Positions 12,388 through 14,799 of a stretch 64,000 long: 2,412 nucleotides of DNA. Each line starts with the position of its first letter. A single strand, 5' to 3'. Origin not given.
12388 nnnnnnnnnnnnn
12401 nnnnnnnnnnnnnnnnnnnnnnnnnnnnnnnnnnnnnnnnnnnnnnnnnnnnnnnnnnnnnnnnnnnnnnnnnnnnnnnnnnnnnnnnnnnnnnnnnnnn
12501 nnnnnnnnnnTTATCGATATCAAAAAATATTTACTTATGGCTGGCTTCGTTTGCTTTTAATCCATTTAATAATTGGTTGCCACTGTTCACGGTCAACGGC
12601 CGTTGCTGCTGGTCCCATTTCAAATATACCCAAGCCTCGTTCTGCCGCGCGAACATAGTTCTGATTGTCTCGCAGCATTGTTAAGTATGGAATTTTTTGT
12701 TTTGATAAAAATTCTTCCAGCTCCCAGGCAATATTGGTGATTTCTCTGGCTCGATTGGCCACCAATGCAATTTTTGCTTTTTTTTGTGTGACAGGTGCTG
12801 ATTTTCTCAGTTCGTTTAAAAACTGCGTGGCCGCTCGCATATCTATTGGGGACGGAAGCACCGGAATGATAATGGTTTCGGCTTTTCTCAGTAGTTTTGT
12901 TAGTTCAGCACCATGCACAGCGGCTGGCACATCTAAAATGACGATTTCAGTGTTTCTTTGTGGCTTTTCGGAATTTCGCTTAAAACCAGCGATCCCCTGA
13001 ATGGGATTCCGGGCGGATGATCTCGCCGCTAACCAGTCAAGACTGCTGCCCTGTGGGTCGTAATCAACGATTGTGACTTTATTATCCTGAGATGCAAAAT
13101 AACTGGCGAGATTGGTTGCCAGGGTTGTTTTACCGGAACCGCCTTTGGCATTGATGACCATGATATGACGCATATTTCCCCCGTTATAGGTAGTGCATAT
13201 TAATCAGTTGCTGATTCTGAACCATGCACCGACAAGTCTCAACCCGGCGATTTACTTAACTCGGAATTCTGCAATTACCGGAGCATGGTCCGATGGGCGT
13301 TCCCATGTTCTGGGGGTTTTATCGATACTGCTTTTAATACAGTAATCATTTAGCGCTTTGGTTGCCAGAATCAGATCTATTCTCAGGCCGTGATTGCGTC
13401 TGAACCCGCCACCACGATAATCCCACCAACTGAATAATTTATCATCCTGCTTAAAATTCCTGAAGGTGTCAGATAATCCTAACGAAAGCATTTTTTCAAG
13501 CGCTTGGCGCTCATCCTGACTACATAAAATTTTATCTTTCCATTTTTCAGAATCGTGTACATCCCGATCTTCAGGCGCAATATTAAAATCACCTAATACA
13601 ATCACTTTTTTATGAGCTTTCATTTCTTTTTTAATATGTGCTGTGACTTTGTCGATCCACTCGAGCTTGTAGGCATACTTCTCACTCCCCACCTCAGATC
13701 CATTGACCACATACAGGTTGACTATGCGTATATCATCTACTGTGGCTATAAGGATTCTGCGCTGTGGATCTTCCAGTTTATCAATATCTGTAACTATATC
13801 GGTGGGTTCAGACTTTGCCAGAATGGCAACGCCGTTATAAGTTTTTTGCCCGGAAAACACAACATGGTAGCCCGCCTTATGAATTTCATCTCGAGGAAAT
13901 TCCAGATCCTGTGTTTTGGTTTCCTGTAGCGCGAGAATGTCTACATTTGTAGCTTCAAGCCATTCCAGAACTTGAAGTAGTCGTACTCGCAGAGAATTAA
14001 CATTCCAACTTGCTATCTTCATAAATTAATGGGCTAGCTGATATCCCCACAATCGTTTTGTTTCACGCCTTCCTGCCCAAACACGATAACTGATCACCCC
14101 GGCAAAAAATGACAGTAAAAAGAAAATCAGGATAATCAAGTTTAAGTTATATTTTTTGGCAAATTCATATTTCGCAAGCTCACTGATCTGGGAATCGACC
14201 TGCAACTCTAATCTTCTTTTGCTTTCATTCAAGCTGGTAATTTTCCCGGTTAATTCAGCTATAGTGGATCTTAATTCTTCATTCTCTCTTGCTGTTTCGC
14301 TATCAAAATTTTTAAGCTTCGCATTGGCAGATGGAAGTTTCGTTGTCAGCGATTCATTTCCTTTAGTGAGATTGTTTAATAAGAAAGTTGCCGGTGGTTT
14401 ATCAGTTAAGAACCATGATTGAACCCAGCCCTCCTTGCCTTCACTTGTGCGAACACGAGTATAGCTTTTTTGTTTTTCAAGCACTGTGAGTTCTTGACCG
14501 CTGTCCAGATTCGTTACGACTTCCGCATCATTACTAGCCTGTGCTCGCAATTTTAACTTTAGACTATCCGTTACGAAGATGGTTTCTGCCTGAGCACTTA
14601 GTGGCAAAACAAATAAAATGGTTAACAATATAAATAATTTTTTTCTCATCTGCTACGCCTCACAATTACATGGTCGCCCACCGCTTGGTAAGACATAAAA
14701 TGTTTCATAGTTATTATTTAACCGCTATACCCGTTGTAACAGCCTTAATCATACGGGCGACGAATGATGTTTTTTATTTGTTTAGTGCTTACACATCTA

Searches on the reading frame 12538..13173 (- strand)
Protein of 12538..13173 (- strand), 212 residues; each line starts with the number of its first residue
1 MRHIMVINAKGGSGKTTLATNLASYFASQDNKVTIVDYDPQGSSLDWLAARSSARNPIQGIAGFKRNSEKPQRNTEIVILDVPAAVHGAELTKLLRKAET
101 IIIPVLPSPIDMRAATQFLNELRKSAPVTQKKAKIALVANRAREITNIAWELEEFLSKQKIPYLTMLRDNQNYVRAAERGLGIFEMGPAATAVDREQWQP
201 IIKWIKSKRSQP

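Call 43: search_protein_families(library=pfam, proteins=[window:12538-13173:-], max_evalue=0.001)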
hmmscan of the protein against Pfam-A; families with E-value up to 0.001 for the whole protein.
window:12538-13173:- (212 aa): 8 families
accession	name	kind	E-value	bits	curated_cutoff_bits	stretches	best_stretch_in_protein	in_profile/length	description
PF01656.29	CbiA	-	2.1e-16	60.5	25.4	1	4-181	1-123/125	CobQ/CobB/MinD/ParA nucleotide binding domain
PF13614.12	AAA_31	-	6.2e-16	59.3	27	1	1-44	1-44/177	AAA domain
PF10609.15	ParA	-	2.5e-09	37.3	27.1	1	3-53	5-55/246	NUBPL iron-transfer P-loop NTPase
PF16575.11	CLP1_P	-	1.6e-06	28.5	26.6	1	12-43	4-35/188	mRNA cleavage and polyadenylation factor CLP1 P-loop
PF09140.17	MipZ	-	1e-05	25.5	20.7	1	3-51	2-51/262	ATPase MipZ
PF02374.21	ArsA_ATPase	-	4.9e-05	23.1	24.3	1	4-46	3-45/305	Anion-transporting ATPase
PF00142.24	Fer4_NifH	-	0.00015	21.8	25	0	5-45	3-43/271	4Fe-4S iron sulfur cluster binding proteins, NifH/frxC family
PF25199.1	nSTAND_NTPase5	-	0.00094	19.5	34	0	3-51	42-93/145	Novel STAND NTPase 5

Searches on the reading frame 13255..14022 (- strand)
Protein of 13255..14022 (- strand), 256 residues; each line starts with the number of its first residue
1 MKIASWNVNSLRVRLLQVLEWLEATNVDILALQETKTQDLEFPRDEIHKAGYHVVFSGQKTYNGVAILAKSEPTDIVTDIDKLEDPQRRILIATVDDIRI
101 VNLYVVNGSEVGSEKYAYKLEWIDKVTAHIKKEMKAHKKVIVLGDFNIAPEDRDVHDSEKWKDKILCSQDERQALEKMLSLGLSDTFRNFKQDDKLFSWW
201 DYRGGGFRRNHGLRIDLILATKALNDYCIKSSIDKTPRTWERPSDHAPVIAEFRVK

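Call 43: search_protein_families(library=pfam, proteins=[window:13255-14022:-], max_evalue=0.001)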
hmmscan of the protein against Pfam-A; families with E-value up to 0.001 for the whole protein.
window:13255-14022:- (256 aa): 2 families
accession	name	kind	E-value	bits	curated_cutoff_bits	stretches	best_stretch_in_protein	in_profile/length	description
PF03372.29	Exo_endo_phos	-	1.5e-33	116.7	24.5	1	4-246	1-225/225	Endonuclease/Exonuclease/phosphatase family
PF14529.12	Exo_endo_phos_2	-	0.00016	21.9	27.4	0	98-249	1-116/117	Endonuclease-reverse transcriptase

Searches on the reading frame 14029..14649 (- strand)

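Call 43: search_protein_families(library=pfam, proteins=[window:14029-14649:-], max_evalue=0.001)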
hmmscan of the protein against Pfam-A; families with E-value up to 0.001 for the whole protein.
window:14029-14649:- (207 aa): 2 families
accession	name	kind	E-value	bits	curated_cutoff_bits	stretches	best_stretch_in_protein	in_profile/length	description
PF08239.17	SH3_3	-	2.2e-13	50.6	27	1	32-81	3-53/54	Bacterial SH3 domain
PF18348.7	SH3_16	-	2.9e-05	24.2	25.8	1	34-78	1-46/49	Bacterial dipeptidyl-peptidase Sh3 domain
